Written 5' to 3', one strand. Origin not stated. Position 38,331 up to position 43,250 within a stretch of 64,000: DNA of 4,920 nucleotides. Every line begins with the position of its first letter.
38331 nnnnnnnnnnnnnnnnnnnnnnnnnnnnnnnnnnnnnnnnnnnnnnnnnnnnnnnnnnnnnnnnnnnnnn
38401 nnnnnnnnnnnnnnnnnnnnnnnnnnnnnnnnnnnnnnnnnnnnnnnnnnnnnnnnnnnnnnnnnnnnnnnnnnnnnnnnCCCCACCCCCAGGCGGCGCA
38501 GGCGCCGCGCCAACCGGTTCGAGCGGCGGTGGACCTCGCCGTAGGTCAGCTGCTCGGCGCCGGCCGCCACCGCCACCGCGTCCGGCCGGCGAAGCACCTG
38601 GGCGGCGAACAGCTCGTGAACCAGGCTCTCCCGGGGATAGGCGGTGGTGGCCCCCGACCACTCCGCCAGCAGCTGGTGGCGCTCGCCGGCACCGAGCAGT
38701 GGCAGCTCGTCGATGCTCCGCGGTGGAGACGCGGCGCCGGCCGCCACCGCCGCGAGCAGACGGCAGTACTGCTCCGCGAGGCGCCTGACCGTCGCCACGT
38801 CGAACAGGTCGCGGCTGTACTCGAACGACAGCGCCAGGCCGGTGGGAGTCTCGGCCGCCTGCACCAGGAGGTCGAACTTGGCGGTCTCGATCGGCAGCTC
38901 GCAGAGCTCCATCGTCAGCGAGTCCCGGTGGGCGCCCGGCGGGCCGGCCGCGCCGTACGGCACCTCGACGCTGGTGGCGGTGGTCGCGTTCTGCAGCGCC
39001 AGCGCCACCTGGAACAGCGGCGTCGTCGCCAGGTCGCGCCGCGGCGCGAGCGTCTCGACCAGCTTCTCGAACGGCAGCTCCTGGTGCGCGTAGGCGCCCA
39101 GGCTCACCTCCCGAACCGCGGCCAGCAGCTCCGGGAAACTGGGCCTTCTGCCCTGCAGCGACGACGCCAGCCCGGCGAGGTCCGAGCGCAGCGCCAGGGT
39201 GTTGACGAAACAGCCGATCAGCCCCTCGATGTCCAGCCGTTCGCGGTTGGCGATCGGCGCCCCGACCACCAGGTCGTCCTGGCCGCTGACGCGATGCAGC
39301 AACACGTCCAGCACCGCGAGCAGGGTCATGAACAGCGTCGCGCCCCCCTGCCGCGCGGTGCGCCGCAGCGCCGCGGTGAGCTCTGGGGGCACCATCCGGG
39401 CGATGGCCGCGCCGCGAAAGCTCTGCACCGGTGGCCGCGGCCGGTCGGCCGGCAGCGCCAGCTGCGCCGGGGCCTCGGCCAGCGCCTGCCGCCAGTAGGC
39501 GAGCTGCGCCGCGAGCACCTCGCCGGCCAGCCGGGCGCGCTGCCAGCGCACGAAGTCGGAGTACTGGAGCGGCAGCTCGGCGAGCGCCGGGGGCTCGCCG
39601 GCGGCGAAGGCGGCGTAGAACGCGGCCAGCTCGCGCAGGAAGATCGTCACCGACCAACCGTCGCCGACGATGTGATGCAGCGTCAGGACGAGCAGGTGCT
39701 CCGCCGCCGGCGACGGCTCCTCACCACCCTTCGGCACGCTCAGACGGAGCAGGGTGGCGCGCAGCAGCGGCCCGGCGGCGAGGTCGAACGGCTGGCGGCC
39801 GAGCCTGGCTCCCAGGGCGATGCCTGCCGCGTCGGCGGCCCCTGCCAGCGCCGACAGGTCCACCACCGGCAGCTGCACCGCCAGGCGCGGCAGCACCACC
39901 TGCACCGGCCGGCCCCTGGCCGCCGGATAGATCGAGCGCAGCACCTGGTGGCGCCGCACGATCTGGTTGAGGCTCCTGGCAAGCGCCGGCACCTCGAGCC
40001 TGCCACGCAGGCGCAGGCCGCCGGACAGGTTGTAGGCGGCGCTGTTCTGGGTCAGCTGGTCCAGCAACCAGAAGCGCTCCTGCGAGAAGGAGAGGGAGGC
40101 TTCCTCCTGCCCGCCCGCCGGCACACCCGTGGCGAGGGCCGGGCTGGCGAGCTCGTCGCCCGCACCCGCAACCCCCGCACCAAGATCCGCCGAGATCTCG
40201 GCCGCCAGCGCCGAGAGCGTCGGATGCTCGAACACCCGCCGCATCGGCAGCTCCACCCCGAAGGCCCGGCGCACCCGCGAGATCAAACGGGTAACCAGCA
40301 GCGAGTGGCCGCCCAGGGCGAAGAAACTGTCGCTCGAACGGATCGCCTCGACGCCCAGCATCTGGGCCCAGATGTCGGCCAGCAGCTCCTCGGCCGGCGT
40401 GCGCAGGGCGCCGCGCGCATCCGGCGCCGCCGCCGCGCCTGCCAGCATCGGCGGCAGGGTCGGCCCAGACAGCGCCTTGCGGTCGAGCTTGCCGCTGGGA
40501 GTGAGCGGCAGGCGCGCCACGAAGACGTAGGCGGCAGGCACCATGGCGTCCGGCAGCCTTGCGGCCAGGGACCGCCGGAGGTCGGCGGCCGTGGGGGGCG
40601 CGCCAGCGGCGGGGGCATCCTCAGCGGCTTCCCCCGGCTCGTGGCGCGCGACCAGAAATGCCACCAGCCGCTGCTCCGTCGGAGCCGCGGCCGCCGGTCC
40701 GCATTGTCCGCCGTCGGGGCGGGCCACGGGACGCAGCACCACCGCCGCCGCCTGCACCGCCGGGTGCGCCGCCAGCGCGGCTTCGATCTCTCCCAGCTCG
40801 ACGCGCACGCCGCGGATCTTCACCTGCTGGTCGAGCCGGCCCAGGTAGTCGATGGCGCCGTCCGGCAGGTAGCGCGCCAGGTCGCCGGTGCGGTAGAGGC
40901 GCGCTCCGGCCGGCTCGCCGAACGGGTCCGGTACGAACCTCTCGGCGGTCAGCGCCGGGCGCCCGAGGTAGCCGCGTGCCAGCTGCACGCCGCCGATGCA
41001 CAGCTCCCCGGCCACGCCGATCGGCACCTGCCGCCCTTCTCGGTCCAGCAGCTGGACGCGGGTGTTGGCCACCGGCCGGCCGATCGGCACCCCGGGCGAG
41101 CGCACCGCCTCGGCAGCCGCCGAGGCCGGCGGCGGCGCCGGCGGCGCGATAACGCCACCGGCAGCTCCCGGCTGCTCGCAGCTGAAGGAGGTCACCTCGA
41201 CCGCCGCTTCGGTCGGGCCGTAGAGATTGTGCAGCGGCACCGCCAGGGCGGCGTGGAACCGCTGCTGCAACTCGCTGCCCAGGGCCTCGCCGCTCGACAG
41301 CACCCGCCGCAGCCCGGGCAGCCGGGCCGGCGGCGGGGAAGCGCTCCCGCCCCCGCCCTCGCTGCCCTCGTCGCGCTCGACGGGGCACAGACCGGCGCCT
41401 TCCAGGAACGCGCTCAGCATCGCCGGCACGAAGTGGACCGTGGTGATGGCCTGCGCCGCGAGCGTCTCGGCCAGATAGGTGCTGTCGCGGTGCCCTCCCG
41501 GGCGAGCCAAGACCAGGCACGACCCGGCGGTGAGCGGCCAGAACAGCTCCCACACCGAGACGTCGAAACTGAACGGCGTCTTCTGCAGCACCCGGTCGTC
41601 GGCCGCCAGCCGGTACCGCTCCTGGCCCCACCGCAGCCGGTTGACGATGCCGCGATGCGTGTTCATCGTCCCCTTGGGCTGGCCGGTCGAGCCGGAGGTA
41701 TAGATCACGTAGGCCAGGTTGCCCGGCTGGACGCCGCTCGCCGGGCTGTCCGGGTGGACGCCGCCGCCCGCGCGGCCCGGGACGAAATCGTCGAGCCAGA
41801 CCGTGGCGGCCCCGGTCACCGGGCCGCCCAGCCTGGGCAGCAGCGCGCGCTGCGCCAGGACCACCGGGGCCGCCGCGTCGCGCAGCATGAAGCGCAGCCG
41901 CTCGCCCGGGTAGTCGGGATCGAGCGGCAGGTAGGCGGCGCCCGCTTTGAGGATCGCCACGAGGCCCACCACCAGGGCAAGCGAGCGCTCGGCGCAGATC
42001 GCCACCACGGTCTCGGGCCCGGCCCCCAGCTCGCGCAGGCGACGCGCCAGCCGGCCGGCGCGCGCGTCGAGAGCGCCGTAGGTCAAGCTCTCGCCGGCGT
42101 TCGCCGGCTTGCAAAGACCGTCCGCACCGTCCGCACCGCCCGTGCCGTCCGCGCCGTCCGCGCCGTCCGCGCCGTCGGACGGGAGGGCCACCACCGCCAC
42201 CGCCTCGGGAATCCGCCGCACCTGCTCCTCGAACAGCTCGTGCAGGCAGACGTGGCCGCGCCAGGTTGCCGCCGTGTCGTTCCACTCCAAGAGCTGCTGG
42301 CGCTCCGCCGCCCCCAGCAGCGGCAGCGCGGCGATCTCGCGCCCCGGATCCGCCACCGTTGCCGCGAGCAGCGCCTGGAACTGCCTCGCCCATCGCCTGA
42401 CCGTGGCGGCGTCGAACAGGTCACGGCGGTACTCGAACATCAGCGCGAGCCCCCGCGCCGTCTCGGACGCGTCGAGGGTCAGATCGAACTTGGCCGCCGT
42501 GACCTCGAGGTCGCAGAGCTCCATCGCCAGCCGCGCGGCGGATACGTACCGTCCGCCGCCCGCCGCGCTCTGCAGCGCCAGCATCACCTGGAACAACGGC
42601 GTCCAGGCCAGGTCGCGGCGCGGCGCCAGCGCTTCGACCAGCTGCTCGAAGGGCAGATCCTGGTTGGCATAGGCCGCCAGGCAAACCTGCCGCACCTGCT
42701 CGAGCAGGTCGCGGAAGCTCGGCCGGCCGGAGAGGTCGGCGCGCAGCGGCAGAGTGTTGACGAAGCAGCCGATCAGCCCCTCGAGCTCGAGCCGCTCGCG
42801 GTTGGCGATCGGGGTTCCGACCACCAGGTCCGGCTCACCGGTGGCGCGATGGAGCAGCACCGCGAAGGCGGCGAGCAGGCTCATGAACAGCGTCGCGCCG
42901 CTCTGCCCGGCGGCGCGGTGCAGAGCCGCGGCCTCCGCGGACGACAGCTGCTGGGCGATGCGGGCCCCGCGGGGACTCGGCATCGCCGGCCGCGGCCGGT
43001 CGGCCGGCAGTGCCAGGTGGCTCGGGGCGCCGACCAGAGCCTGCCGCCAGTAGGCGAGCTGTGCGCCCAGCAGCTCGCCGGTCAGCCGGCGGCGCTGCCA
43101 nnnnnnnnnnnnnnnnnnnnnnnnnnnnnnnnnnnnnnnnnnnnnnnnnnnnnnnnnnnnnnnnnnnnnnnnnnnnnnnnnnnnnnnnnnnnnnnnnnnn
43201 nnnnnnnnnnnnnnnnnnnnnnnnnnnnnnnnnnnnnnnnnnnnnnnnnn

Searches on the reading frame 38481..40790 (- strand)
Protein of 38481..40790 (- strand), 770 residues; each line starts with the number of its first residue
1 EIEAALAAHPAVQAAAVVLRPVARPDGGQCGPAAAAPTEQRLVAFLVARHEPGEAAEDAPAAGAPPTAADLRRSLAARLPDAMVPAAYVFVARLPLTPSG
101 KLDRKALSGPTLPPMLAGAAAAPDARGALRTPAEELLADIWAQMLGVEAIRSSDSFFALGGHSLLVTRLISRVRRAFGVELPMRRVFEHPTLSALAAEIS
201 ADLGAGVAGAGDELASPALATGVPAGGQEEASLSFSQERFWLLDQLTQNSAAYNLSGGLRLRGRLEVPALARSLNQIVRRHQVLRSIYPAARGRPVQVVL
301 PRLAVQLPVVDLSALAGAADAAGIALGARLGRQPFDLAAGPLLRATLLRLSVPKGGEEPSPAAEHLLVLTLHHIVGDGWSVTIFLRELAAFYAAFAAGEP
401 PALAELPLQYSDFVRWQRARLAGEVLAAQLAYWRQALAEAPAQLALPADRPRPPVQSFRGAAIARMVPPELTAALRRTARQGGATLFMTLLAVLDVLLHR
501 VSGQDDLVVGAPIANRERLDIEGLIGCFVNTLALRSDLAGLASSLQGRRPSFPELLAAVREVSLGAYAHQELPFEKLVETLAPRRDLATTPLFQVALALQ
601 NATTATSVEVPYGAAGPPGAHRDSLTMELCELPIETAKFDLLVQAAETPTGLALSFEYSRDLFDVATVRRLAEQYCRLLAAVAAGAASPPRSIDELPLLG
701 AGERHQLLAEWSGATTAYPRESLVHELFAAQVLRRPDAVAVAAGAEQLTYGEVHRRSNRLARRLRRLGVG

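Call 8: search_protein_families(library=pfam, proteins=[window:38481-40790:-], max_evalue=0.01)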
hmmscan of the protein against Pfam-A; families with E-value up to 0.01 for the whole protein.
window:38481-40790:- (770 aa): 4 families
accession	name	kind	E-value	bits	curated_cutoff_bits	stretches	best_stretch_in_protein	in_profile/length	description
PF00668.25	Condensation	-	1.2e-97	327.9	30.6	1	228-706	2-454/456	Condensation domain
PF00550.31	PP-binding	-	4.6e-19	68.9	20.8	1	136-198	2-66/67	Phosphopantetheine attachment site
PF13193.12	AMP-binding_C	-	5.4e-11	43.7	24.5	1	1-101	1-76/76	AMP-binding enzyme C-terminal domain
PF00501.34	AMP-binding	-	8.9e-07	28.5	29.9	1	728-770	1-44/384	AMP-binding enzyme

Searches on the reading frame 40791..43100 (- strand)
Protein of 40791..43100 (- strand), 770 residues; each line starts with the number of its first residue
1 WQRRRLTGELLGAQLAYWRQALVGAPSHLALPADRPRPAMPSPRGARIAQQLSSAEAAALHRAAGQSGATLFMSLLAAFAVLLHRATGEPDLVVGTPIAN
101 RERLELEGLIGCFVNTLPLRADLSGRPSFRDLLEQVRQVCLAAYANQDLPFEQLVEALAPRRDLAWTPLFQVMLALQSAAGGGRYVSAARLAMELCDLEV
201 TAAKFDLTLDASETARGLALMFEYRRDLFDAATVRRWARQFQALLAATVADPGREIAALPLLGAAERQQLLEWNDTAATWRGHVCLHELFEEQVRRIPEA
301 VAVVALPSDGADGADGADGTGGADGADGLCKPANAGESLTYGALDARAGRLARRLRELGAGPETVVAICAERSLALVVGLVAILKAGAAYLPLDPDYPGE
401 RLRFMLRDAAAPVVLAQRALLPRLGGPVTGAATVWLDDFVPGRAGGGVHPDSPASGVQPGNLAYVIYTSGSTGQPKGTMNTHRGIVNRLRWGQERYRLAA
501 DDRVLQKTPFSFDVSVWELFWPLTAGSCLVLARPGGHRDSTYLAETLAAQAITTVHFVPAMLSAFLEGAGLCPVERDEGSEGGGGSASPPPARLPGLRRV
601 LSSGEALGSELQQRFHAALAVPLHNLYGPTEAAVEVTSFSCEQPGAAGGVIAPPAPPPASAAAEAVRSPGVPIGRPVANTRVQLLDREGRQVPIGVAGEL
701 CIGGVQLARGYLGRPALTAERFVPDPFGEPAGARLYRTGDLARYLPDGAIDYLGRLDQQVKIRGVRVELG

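Call 8: search_protein_families(library=pfam, proteins=[window:40791-43100:-], max_evalue=0.01)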
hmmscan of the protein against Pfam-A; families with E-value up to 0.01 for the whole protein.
window:40791-43100:- (770 aa): 2 families
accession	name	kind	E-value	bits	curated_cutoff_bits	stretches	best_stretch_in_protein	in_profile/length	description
PF00501.34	AMP-binding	-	3.8e-85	286.4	29.9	1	334-712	17-384/384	AMP-binding enzyme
PF00668.25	Condensation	-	1.8e-54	185.6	30.6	1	1-271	181-456/456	Condensation domain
